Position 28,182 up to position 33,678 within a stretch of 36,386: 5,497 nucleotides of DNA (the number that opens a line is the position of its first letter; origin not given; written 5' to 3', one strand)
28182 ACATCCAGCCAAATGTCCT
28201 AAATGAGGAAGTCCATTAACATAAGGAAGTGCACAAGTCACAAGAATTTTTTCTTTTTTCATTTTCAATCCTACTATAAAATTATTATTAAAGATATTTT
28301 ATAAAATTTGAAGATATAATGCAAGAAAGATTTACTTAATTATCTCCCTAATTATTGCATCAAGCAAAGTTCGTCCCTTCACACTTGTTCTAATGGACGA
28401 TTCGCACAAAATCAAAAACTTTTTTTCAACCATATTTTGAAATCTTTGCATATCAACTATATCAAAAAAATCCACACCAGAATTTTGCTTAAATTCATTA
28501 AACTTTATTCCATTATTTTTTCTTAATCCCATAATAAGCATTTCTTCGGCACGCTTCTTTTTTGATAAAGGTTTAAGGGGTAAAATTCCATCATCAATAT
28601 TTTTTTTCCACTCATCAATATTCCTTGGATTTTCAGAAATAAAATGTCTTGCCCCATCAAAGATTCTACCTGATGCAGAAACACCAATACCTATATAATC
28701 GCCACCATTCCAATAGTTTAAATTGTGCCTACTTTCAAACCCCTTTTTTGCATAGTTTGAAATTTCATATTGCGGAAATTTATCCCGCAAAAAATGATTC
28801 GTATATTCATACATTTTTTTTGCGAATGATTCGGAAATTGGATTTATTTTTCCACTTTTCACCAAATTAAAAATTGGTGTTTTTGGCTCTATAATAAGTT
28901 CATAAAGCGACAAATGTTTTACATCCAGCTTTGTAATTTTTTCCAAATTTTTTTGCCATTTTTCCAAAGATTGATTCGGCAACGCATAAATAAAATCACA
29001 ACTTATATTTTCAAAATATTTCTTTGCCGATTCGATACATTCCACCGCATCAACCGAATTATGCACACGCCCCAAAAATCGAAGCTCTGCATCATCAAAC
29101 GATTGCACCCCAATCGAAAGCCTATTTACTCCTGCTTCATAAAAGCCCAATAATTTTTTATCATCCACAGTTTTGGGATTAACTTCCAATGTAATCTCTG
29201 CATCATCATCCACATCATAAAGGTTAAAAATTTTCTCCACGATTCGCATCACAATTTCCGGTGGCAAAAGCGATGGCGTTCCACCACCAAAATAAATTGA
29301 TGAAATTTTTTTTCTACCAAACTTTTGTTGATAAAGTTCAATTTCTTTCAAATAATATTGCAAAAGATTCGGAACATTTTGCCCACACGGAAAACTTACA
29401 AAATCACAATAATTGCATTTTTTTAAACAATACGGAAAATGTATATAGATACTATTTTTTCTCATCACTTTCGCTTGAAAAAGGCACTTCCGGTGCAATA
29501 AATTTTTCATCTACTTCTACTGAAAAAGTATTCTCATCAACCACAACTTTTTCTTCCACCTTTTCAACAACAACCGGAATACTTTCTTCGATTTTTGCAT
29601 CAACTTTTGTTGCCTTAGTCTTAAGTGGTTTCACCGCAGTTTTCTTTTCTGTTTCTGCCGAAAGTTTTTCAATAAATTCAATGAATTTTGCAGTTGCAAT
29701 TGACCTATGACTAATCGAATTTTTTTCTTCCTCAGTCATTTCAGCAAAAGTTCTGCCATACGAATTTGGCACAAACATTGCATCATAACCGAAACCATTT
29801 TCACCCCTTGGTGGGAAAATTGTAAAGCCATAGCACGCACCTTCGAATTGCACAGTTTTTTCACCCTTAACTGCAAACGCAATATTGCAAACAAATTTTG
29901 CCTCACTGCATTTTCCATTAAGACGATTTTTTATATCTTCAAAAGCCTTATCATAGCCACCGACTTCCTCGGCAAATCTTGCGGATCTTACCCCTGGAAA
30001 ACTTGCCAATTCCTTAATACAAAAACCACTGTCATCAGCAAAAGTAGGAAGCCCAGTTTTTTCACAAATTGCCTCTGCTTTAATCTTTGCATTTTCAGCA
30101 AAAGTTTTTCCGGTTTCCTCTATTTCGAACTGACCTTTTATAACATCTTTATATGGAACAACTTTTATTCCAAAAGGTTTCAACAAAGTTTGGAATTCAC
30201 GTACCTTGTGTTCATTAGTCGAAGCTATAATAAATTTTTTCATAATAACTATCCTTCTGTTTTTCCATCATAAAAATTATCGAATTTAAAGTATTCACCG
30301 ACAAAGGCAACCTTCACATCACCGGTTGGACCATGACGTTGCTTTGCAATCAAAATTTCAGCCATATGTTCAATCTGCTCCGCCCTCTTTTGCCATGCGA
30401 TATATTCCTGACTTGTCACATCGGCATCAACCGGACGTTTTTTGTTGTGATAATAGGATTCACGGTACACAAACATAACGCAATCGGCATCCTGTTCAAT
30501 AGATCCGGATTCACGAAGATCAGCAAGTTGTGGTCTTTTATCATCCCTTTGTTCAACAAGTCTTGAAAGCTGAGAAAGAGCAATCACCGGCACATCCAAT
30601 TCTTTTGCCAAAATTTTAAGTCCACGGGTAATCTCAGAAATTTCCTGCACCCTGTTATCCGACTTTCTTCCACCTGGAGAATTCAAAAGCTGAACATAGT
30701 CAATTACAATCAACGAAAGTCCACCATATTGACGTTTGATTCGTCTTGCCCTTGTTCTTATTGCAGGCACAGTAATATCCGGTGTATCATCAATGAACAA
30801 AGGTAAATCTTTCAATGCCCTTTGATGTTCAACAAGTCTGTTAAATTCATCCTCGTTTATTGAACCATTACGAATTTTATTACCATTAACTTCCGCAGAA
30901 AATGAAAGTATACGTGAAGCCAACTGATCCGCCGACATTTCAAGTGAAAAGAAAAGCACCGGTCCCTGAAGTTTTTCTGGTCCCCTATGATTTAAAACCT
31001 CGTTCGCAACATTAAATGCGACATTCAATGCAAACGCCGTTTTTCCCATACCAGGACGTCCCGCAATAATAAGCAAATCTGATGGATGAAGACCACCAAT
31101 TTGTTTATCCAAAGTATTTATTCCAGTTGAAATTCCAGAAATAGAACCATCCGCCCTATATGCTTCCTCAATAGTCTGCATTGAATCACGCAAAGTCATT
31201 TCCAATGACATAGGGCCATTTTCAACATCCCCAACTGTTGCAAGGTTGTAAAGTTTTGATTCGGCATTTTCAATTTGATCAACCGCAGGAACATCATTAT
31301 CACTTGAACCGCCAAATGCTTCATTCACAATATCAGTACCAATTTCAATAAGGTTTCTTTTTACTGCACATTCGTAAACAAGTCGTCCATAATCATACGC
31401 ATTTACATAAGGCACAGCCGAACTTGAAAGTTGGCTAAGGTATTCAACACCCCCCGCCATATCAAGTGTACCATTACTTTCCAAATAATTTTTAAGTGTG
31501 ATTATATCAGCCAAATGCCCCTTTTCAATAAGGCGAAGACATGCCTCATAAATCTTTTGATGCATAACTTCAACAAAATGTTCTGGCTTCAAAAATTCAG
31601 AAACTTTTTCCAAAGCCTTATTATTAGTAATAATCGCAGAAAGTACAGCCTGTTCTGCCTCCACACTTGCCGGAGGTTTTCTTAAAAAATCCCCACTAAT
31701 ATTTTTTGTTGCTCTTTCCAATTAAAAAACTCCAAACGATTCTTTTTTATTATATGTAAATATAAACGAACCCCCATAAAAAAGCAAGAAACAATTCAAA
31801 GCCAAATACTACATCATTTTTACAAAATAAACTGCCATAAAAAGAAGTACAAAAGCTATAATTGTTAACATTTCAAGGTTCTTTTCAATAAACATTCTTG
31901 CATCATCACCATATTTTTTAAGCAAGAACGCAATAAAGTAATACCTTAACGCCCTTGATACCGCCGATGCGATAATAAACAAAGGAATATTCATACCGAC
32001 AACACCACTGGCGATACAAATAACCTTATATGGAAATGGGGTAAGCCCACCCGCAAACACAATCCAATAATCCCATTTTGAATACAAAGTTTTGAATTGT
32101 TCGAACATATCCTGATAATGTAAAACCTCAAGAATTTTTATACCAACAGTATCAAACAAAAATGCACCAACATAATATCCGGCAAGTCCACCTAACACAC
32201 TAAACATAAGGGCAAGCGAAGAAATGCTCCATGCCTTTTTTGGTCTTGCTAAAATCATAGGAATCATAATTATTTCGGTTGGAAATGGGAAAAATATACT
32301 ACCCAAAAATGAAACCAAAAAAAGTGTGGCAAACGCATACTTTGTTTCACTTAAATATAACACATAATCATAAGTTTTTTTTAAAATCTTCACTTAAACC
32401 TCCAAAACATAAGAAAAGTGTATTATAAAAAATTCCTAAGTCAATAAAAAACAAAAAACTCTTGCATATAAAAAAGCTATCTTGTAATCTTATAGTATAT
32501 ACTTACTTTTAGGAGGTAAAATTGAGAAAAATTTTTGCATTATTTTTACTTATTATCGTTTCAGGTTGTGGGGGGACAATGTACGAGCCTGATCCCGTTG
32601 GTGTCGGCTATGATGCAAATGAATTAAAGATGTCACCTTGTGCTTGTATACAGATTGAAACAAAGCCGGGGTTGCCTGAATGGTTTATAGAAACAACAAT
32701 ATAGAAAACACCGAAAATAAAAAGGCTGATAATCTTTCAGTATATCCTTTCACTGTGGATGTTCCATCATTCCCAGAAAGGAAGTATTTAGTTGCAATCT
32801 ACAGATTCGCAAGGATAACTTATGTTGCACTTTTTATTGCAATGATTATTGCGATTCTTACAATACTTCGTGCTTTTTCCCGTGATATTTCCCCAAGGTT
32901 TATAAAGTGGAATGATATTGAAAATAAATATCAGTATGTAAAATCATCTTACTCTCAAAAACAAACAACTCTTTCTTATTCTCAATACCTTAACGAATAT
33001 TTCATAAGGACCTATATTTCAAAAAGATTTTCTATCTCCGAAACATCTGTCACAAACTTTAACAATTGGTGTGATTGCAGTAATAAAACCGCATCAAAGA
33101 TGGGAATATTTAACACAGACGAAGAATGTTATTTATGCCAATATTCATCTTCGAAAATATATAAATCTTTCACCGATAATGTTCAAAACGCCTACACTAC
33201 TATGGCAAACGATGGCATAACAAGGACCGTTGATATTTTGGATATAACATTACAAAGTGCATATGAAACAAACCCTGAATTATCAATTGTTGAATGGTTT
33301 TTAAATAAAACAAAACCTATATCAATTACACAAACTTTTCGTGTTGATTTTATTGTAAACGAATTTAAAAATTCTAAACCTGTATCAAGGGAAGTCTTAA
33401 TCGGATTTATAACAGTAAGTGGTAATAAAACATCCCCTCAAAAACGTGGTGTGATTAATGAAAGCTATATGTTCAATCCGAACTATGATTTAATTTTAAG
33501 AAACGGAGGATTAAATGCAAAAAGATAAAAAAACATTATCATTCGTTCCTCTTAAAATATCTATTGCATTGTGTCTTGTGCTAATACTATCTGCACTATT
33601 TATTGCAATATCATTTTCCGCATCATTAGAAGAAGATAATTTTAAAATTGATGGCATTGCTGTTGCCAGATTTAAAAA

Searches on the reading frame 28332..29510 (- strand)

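Call 8: search_protein_families(library=pfam, proteins=[window:28332-29510:-], max_evalue=0.00001)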
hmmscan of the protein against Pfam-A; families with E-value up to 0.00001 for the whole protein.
window:28332-29510:- (392 aa): 2 families
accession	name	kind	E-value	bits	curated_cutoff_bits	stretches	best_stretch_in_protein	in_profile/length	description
PF04055.27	Radical_SAM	-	3.8e-24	86.2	29.5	1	22-190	1-164/166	Radical SAM superfamily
PF06969.22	HemN_C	-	7e-11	42.5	24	1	315-381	1-66/67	HemN C-terminal domain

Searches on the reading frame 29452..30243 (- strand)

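Call 8: search_protein_families(library=pfam, proteins=[window:29452-30243:-], max_evalue=0.00001)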
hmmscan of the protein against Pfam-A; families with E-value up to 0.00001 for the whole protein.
window:29452-30243:- (263 aa): 1 family
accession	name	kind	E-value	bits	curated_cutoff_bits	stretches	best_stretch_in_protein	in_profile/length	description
PF01725.21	Ham1p_like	-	2.2e-58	197.6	22.5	1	5-190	2-186/186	Ham1 family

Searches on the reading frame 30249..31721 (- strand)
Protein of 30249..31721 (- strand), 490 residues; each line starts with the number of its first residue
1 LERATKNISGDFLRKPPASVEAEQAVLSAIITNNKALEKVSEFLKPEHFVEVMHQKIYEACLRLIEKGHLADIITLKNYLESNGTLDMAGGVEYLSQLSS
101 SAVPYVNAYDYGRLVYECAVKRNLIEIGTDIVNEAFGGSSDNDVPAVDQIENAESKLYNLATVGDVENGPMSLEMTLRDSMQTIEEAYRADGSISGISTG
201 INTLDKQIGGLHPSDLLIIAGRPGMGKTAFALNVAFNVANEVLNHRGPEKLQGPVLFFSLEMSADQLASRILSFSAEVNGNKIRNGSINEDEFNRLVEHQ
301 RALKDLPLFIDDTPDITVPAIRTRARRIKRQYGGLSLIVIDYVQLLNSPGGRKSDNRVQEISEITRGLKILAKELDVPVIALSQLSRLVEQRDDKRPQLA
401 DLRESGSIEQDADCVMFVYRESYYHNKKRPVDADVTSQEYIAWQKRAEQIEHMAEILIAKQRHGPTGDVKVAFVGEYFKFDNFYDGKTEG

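Call 8: search_protein_families(library=pfam, proteins=[window:30249-31721:-], max_evalue=0.00001)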
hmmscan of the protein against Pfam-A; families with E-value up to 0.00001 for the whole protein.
window:30249-31721:- (490 aa): 4 families
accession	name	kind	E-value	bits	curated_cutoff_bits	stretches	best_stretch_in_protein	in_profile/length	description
PF03796.21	DnaB_C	-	1.2e-102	343.1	27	1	196-482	1-255/255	DnaB-like helicase C terminal domain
PF00772.26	DnaB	-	5.7e-29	100.6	23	1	16-117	2-103/103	DnaB-like helicase N terminal domain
PF13481.12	AAA_25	-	1.8e-17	64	27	1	194-384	12-189/195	AAA domain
PF06745.19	ATPase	-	1.7e-06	28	26.6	1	197-348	1-132/231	KaiC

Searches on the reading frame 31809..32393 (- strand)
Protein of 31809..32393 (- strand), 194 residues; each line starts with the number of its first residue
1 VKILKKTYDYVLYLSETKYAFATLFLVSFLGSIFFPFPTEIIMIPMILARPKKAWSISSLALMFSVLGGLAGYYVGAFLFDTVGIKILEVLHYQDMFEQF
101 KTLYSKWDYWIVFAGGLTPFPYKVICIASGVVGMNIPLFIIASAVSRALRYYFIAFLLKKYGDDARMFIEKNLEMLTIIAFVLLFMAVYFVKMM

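Call 8: search_protein_families(library=pfam, proteins=[window:31809-32393:-], max_evalue=0.00001)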
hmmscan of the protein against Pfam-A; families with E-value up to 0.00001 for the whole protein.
window:31809-32393:- (194 aa): 1 family
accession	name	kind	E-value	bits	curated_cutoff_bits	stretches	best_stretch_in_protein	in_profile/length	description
PF09335.16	VTT_dom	-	4.4e-09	37.3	33.9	1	38-157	2-120/123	VTT domain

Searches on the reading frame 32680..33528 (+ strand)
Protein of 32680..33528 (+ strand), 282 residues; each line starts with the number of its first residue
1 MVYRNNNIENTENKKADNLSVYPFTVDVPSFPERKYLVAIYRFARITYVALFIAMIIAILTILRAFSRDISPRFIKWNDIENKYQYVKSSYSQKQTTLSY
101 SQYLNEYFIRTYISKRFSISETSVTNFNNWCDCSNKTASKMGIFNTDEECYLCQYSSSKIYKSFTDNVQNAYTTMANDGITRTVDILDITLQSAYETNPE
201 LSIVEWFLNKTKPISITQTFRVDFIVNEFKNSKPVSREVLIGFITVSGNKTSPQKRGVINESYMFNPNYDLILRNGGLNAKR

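Call 8: search_protein_families(library=pfam, proteins=[window:32680-33528:+], max_evalue=0.00001)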
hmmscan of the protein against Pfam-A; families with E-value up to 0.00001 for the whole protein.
window:32680-33528:+ (282 aa): 0 families

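Call 61: search_protein_families(library=pfam, proteins=[window:32680-33528:+], max_evalue=0.1)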
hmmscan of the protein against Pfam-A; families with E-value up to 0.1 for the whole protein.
window:32680-33528:+ (282 aa): 1 family
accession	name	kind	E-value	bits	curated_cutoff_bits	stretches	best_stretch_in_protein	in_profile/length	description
PF01973.23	MptE-like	-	0.088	13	34.6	0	54-135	51-133/171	6-hydroxymethylpterin diphosphokinase MptE-like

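Call 107: search_solved_structures(query=window:32680-33525:+, max_evalue=1)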
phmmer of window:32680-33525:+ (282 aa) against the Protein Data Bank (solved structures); distinct sequences matched with E-value up to 1: 0.
